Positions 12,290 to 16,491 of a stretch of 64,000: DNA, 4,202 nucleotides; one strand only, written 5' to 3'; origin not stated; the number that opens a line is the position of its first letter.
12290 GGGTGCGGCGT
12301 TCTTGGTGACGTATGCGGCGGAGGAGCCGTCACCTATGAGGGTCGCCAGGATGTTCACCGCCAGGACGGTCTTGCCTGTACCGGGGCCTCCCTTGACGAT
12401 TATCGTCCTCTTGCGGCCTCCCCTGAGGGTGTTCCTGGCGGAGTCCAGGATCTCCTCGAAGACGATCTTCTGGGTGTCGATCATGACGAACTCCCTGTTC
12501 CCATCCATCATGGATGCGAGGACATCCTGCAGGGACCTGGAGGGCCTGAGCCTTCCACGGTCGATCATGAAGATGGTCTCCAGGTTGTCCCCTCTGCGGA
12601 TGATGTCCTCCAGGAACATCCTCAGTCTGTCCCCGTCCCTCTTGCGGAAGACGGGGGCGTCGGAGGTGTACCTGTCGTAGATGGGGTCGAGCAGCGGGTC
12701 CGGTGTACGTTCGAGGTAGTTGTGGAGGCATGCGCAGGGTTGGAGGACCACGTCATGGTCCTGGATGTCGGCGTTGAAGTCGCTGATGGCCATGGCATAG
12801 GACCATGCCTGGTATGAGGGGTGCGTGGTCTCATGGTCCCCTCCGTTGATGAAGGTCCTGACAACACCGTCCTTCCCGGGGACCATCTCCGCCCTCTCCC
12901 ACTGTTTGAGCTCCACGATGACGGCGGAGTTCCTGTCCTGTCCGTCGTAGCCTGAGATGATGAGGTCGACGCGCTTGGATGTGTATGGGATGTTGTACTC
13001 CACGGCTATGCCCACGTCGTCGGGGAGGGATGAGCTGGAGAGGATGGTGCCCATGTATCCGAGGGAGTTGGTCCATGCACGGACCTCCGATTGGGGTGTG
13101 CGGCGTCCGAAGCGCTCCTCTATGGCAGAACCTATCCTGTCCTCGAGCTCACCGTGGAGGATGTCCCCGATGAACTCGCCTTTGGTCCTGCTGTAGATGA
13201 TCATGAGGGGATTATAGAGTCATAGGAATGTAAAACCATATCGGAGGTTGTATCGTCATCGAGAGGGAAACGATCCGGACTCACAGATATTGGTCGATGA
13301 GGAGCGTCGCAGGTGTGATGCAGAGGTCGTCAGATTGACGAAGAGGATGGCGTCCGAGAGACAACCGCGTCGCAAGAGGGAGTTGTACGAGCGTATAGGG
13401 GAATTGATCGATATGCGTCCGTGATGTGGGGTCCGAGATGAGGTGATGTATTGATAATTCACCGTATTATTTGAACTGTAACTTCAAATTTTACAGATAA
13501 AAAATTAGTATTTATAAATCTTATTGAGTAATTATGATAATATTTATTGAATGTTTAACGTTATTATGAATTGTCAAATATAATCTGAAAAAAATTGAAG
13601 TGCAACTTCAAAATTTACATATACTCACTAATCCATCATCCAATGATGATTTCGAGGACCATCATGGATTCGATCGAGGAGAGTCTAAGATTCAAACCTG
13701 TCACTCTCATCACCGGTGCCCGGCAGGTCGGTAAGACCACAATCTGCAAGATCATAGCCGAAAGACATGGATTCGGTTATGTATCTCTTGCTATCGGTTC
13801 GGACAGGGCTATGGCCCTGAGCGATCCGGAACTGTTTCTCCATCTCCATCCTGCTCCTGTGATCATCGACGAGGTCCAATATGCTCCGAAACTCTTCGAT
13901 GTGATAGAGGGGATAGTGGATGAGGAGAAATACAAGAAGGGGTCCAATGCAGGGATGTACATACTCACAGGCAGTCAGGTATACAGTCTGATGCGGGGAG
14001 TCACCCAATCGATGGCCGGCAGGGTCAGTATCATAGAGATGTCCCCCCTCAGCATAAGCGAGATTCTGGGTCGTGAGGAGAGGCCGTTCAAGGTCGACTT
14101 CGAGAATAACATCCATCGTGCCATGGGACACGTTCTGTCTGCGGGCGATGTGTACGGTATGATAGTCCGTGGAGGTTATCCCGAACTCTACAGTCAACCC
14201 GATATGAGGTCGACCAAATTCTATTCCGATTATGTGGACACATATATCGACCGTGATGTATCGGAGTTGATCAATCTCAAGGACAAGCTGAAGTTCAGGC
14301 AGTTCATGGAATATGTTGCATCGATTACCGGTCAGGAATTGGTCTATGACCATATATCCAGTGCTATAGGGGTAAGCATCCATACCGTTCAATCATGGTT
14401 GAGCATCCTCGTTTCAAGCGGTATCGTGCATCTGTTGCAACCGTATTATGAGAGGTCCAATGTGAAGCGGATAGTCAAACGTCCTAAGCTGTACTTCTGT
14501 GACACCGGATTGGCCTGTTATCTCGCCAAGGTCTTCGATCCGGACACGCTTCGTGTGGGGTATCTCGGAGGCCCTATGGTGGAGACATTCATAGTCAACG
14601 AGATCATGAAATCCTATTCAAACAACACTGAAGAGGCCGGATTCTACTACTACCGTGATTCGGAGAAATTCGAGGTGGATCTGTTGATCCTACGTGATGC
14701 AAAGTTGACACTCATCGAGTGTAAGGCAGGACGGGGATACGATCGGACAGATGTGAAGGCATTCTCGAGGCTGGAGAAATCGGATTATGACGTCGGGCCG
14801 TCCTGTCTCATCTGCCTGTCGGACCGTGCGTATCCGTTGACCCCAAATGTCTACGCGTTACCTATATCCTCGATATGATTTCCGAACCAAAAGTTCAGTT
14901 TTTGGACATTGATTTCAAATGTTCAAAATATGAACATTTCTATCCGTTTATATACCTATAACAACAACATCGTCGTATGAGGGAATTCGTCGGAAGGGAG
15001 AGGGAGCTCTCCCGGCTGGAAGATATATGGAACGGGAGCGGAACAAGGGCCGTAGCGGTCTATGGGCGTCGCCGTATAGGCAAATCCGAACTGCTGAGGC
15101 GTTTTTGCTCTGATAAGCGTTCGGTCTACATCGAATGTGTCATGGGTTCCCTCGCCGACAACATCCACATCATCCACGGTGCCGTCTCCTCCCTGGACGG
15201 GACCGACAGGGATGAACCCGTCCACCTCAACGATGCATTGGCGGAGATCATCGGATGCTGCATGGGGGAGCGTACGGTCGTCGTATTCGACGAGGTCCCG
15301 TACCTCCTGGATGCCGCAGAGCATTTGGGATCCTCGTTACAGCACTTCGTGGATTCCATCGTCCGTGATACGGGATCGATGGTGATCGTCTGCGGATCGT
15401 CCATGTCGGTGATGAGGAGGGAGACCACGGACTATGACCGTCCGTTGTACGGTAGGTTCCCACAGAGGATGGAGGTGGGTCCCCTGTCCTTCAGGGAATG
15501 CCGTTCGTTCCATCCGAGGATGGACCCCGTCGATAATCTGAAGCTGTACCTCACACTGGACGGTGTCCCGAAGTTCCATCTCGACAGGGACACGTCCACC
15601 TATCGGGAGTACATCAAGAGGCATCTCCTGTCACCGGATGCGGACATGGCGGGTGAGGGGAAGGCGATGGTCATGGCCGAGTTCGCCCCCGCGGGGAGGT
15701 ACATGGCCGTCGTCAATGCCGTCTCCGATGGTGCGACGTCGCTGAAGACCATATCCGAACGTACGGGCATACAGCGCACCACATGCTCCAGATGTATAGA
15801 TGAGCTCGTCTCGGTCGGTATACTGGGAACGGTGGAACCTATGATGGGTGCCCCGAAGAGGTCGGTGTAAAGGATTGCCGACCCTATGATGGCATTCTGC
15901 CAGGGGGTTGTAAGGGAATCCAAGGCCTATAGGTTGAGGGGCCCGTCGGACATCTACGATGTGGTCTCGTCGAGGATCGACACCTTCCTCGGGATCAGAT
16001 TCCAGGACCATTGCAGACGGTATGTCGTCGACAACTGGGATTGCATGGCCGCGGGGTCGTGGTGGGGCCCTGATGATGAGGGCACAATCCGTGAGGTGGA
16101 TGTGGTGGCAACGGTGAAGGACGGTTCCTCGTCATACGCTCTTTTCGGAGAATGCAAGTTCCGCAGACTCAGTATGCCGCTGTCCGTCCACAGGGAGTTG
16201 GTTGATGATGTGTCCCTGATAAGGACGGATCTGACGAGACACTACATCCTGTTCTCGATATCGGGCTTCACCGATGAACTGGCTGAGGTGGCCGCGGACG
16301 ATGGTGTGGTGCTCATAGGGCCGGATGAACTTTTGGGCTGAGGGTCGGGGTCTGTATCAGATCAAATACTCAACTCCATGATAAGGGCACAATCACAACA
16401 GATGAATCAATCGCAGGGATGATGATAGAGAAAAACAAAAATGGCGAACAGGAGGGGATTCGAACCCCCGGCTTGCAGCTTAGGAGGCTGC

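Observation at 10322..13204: Nuclease-helicase (DUF2075 / Schlafen-helicase-like) gene paired with a CARF-like wHTH regulator: candidate uncharacterised defence or stress module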

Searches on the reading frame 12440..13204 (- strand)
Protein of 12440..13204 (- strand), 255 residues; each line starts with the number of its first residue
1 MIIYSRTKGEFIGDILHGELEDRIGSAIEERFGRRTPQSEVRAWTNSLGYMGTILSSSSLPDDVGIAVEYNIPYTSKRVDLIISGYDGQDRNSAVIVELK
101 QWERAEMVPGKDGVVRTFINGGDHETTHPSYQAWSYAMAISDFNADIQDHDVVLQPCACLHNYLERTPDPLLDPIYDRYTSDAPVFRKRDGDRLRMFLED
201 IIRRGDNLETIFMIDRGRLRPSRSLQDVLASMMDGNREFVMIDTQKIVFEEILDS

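Call 38: search_protein_representatives(protein=window:12440-13204:-)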
Query: 255 residues. Proteins with E-value up to 0.001 (for the whole library): 1772; up to 1e-10: 890; up to 1e-30: 178. The best 150 are listed.
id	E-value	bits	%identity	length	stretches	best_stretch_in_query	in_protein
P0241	2.1e-72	260.1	47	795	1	1-253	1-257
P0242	1.4e-71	257.3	45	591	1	1-253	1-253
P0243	1.8e-70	253.7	43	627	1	4-253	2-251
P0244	7.6e-70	251.6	48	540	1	1-253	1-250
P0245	1.1e-69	251.1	45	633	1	1-253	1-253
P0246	1.4e-68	247.5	48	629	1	1-253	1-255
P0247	1.1e-67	244.5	47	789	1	1-253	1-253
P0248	3.8e-67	242.8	46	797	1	1-252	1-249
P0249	2.0e-65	237.2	47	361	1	2-253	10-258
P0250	7.4e-65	235.3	45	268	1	1-254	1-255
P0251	1.3e-64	234.5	45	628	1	1-251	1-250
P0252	5.2e-63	229.3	43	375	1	1-253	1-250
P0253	1.1e-61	225.0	40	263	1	1-253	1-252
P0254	1.5e-61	224.5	44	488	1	1-248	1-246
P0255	1.5e-60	221.2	42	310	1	1-252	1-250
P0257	2.8e-58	213.8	41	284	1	1-251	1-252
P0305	1.0e-44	169.4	40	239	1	1-234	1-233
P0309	3.5e-44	167.5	41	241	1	1-232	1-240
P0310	6.1e-44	166.8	36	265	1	2-253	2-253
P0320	1.4e-42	162.3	36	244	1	2-248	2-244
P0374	1.5e-35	139.3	30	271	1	2-254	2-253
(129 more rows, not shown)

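Call 54: predict_structure(alignment_id=A4)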
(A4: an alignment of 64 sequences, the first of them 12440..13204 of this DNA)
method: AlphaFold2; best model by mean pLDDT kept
length: 255 residues; sequences in the alignment: 64
mean_pLDDT: 93.5   pTM: 0.90
mean pLDDT of the five models: 93.5, 92.9, 92.9, 92.8, 89.3
residues with pLDDT >= 90: 216; 70-90: 29; 50-70: 10; < 50: 0
segments of 3 or more residues with pLDDT < 50: none
pLDDT, mean of each block of 10 residues (from residue 1): 95 97 94 91 94 98 98 91 98 98 97 96 97 96 90 98 96 97 98 99 98 89 66 73 94 94
secondary structure, 60 per line:
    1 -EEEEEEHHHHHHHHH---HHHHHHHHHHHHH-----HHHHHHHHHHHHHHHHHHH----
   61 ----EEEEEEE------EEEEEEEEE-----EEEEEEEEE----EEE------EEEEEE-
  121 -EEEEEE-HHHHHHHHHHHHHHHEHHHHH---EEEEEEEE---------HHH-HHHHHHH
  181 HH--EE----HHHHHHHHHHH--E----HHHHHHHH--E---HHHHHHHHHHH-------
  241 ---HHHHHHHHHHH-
elements in order: E2-7 H8-16 H20-32 H38-56 E65-71 E78-86 E92-100 E105-107 E114-119 E122-127 H129-143 H145-149 E153-160 H174-182 H191-201 H209-216 H223-233 H244-254

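Call 57: fold_search(model_id=the predicted structure, library=pdb)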
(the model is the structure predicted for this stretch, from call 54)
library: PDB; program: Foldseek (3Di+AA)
matches with E <= 10: 227; with E <= 0.001: 0
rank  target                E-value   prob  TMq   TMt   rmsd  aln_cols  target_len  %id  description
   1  6wxw_A                3.3e-02  0.82  0.32  0.23   8.5       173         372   12  crystal structure of apo Card1 (released 2020-12-30)
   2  1wtd_B                6.5e-02  0.28  0.28  0.27  20.3       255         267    9  Crystal structure of type II restrcition endonuclease, EcoO109I DNA-free form (released 2004-12-14)
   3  6xl1_A                7.3e-02  0.66  0.30  0.22   6.4       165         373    9  crystal structure of cA4-activated Card1(D294N) (released 2020-12-30)
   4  1wtd_A                2.0e-01  0.13  0.25  0.25  21.8       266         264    9  Crystal structure of type II restrcition endonuclease, EcoO109I DNA-free form (released 2004-12-14)
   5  9ibq_A                2.9e-01  0.12  0.26  0.24  15.0       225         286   13  Structure of BstEII with DNA substrate (released 2026-03-04)
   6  7stb_E                5.1e-01  0.04  0.14  0.11  21.6       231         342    9  Closed state of Rad24-RFC:9-1-1 bound to a 5' ss/dsDNA junction (released 2022-03-23)
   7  4f0q_D                6.1e-01  0.08  0.19  0.12  11.2       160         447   11  MspJI Restriction Endonuclease - P21 Form (released 2012-08-08)
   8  7lw8_A                7.3e-01  0.05  0.12  0.11  16.0       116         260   16  Human Exonuclease 5 crystal structure in complex with a ssDNA (released 2021-07-14)
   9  9e9v_E                7.8e-01  0.06  0.16  0.20  18.1       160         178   11  Structural Insights into HIV-1 Vif-Mediated Ubiquitination and Degradation of APOBEC3H (released 2026-03-11)
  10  8zue_A                7.8e-01  0.04  0.18  0.10  17.9       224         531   11  cryo-electron microscopy (cryo-EM) structure of the Hachiman defense system from Escherichia coli (released 2025-03-26)
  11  8fvi_A                8.8e-01  0.06  0.17  0.22  16.7       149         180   13  Human APOBEC3H bound to HIV-1 Vif in complex with CBF-beta, ELOB, ELOC, and CUL5 (released 2023-09-06)
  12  4ouk                  8.8e-01  0.03  0.17  0.15  17.8       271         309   11  Crystal structure of a C6-C4 SN3 inhibited ESTERASE B from LACTOBACILLUS RHAMNOSIS (released 2014-08-27)
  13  6qao_F                9.9e-01  0.04  0.15  0.10  17.7       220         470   12  Structure of human aldehyde dehydrogenase 9A1 in P21 space group (released 2019-04-10)
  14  8oet_B                1.1e+00  0.07  0.22  0.15  11.8       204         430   12  SFX structure of the class II photolyase complexed with a thymine dimer (released 2023-11-22)
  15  1ao3_A                1.1e+00  0.06  0.13  0.16   8.3       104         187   12  A3 DOMAIN OF VON WILLEBRAND FACTOR (released 1998-07-22)
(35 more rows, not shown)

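Call 60: search_protein_families(library=pfam, proteins=[window:12440-13204:-, P0250, P0253, P0257, P0310, P0374, P0320, P0305, P0309], max_evalue=10)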
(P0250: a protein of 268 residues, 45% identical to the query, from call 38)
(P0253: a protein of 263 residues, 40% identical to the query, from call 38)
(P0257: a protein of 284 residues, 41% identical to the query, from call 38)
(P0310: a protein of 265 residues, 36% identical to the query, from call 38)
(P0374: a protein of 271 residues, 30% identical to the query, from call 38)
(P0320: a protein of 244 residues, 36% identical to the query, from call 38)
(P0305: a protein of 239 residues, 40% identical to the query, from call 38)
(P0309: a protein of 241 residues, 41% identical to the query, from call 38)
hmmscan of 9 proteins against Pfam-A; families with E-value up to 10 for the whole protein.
window:12440-13204:- (255 aa): 1 family
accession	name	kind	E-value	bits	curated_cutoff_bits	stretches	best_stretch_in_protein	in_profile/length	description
PF23653.1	DUF7149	-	0.35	10.8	27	1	69-111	60-104/239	Domain of unknown function (DUF7149)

P0250 (268 aa): 3 families
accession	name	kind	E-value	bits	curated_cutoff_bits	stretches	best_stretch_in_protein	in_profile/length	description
PF07798.16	CCDC90-like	-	0.013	15.8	33.5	1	145-229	41-126/175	Coiled-coil domain-containing protein 90-like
PF11780.13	DUF3318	-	0.036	14.4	25.9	1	74-157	19-101/141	Protein of unknown function (DUF3318)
PF18259.7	CBM65_1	-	0.14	12.7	25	1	35-107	3-66/113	Carbohydrate binding module 65 domain 1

P0253 (263 aa): 1 family
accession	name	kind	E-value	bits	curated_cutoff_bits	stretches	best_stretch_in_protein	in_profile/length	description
PF02671.26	PAH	-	0.097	12.8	21.3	1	208-239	8-38/45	Paired amphipathic helix repeat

P0257 (284 aa): 8 families
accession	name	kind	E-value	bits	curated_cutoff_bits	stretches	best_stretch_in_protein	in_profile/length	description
PF08011.17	PDDEXK_9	-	0.00036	20.9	25.5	1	76-149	29-103/105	PD-(D/E)XK nuclease superfamily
PF25199.1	nSTAND_NTPase5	-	0.0023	18.2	34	2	206-269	67-127/145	Novel STAND NTPase 5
PF24883.2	NPHP3_N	-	0.007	17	24.8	1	262-283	18-39/164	Nephrocystin 3, N-terminal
PF09848.15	SLFN-g3_helicase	-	0.011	15.5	24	1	266-284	1-19/354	Schlafen group 3, DNA/RNA helicase domain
PF08378.17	NERD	-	0.028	15.3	22.1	1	75-145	32-95/111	Nuclease-related domain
PF20720.3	nSTAND3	-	0.2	11.8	27.2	1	265-283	16-34/155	Novel STAND NTPase 3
PF13871.12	Helicase_C_4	-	0.23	11.6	30.5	1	247-281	43-77/271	C-terminal domain on Strawberry notch homologue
PF13245.12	AAA_19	-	0.62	10.7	25.1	1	265-281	10-26/134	AAA domain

P0310 (265 aa): 2 families
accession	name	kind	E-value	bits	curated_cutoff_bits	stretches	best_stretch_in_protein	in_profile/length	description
PF15650.12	Tox-REase-9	-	0.02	15.5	27.3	1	58-116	19-69/88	Restriction endonuclease fold toxin 9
PF10881.14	DUF2726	-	0.15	12.2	24.7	1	73-113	54-93/126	Protein of unknown function (DUF2726)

P0374 (271 aa): 1 family
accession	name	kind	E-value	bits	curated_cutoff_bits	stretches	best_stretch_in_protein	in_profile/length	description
PF08378.17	NERD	-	0.0088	17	22.1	1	49-156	11-107/111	Nuclease-related domain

P0320 (244 aa): 2 families
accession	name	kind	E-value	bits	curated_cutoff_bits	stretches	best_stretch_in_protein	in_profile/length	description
PF01832.25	Glucosaminidase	-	0.16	13.1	30.2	1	86-178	38-115/123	Mannosyl-glycoprotein endo-beta-N-acetylglucosaminidase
PF17876.7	CSD2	-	0.57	10.7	26.2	1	87-120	21-52/74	Cold shock domain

P0305 (239 aa): 0 families

P0309 (241 aa): 0 families

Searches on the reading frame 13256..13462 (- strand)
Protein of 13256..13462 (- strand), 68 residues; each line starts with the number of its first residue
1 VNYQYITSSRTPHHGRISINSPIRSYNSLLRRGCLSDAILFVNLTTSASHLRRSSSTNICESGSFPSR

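Call 87: search_protein_families(library=pfam, proteins=[window:13256-13462:-], max_evalue=1)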
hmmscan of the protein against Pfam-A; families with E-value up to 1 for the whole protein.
window:13256-13462:- (68 aa): 1 family
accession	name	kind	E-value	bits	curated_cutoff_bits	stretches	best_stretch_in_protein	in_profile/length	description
PF02568.20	ThiI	-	0.21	11.6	20.5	1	19-51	14-45/197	Thiamine biosynthesis protein (ThiI)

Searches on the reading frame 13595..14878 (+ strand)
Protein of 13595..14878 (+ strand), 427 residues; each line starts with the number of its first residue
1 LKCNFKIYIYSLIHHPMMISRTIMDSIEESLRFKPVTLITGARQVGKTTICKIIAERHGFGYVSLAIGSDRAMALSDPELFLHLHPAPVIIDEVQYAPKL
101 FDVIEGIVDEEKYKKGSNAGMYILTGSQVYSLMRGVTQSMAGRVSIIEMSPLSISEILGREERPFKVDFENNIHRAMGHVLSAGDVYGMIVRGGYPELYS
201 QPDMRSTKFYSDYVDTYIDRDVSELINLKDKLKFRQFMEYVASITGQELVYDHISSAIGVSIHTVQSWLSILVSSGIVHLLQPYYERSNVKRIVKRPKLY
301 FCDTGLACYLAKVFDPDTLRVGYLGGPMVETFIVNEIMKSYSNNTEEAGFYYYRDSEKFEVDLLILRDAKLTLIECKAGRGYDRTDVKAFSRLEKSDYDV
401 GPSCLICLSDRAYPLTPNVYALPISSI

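Call 3: search_protein_families(library=pfam, proteins=[window:13595-14878:+], max_evalue=0.1)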
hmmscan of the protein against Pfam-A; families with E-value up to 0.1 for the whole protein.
window:13595-14878:+ (427 aa): 4 families
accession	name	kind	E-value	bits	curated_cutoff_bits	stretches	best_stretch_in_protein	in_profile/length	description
PF13635.12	DUF4143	-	5.1e-42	143.8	28.1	1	219-379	1-160/160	Domain of unknown function (DUF4143)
PF13173.12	AAA_14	-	5.2e-24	85.1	27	1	35-158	3-129/129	AAA domain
PF13238.12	AAA_18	-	0.0013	19.7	29.4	1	38-75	2-39/128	AAA domain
PF13401.12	AAA_22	-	0.058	14.2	27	0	36-59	7-33/130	AAA domain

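Call 4: search_protein_families(library=padloc, proteins=[window:13595-14878:+], max_evalue=0.1)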
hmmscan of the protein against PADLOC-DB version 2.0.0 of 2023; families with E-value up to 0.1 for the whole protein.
window:13595-14878:+ (427 aa): 17 families
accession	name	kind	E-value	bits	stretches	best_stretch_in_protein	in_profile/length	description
PDLC04790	PDC-S01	-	1.1e-101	338.7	1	16-426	7-416/422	-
PDLC04789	PDC-S01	-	1.6e-50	170.2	1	18-390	1-352/375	-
PDLC04787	PDC-S01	-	1.2e-29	101.4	1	17-405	6-383/412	-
PDLC04791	PDC-S01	-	7.5e-27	92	1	21-394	4-367/395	-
PDLC04788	PDC-S01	-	8.3e-23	79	1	18-384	1-388/448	-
PDLC04786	PDC-S01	-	3.7e-19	66.8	2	89-398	91-406/439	-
PDLC04792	PDC-S01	-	2e-17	61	1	18-407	1-412/452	-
PDLC01037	Csx1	-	2.1e-06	25.5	1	198-393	106-260/320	ARF+Nuclease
PDLC01890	CARF4--CARF_PDDEXK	-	0.0012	16.4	1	355-380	266-291/366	-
PDLC03859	LmuB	-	0.002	15.4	1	28-54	16-44/611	-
PDLC00290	PtuA1|PtuA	-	0.0033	14.8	1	34-67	23-56/414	AAA ATPase domain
PDLC01889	CARF4--CARF_PDDEXK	-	0.0033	14.7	1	349-394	261-305/367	-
PDLC01968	CARF_PDDEXK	-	0.0064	13.7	1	355-401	267-313/361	-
PDLC04140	mad8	-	0.009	13.6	1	34-62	27-55/314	mads_8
PDLC01512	Csx1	-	0.014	12.6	1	321-390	250-323/382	CAS-III; associated_signaling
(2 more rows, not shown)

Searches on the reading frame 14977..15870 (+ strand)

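Call 3: search_protein_families(library=pfam, proteins=[window:14977-15870:+], max_evalue=0.1)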
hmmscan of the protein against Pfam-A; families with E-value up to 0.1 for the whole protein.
window:14977-15870:+ (297 aa): 14 families
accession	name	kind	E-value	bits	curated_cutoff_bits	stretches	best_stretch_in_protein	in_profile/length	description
PF01637.24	ATPase_2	-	1.2e-18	68.2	33.2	2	97-181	109-193/225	ATPase domain predominantly from Archaea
PF13173.12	AAA_14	-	4.6e-10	40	27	1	24-174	3-127/129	AAA domain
PF13191.12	AAA_16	-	6.5e-08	33.7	32.6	1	3-121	1-155/167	AAA ATPase domain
PF13412.12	HTH_24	-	0.00047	20.1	21.9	1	251-282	15-46/48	Winged helix-turn-helix DNA-binding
PF13401.12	AAA_22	-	0.00056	20.7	27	1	22-140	4-122/130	AAA domain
PF09339.16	HTH_IclR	-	0.0023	18.1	22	1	247-283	10-48/52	IclR helix-turn-helix domain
PF24409.1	wHTH-PRTase_assc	-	0.0036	17.7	27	1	243-283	1-41/83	wHTH-PRTase associated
PF16221.11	HTH_47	-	0.0052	16.8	27.1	1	243-283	36-76/78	winged helix-turn-helix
PF04324.20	Fer2_BFD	-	0.0054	17.5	26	1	244-277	12-44/50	BFD-like [2Fe-2S] binding domain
PF12802.13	MarR_2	-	0.01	16.5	27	1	244-281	9-48/61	MarR family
PF13730.12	HTH_36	-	0.012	15.9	25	1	255-283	27-55/55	Helix-turn-helix domain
PF25213.1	HVO_A0261_N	-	0.022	15.1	35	1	243-283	14-54/86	HVO_A0261 N-terminal domain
PF12840.13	HTH_20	-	0.032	14.6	27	1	244-283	8-48/51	Helix-turn-helix domain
PF13404.12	HTH_AsnC-type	-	0.052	13.8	27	0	251-277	15-41/42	AsnC-type helix-turn-helix domain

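Call 4: search_protein_families(library=padloc, proteins=[window:14977-15870:+], max_evalue=0.1)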
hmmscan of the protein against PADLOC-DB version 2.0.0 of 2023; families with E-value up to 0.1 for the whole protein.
window:14977-15870:+ (297 aa): 12 families
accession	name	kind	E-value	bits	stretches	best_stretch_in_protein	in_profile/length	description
PDLC04984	PDC-S27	-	2.1e-33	113.9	1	1-289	1-303/474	-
PDLC04985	PDC-S27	-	4.4e-22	76.7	1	3-251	5-262/484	-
PDLC04787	PDC-S01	-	1.1e-11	42.3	1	4-215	10-201/412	-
PDLC04789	PDC-S01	-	2.6e-09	34.6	1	23-211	17-176/375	-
PDLC04790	PDC-S01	-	0.00013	18.8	1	22-52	26-56/422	-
PDLC01268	CasR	-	0.00027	19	1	239-283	123-167/179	"CAS-I,CAS-II,CAS-III,CAS-IV,CAS-V,CAS-VI; associated_signaling"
PDLC01434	CasR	-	0.00058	17.8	1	238-283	126-171/191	"CAS-I,CAS-II,CAS-III,CAS-IV,CAS-V,CAS-VI; associated_signaling"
PDLC04786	PDC-S01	-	0.00084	16.2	1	22-174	19-152/439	-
PDLC01848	CARF3--CARF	-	0.0013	16.5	1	242-283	139-179/197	-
PDLC01858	CARF3--CARF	-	0.0051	14.7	1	243-284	147-188/204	-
PDLC04792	PDC-S01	-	0.0063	13.1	1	13-74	9-70/452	-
PDLC03963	SoFic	-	0.043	11.2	1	245-286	298-340/361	-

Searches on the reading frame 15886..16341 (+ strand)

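Call 3: search_protein_families(library=pfam, proteins=[window:15886-16341:+], max_evalue=0.1)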
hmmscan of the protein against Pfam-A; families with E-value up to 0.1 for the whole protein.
window:15886-16341:+ (151 aa): 1 family
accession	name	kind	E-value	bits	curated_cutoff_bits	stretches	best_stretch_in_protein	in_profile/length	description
PF03008.20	DUF234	-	4.6e-08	33.8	22.5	1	8-96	5-93/100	Archaea bacterial proteins of unknown function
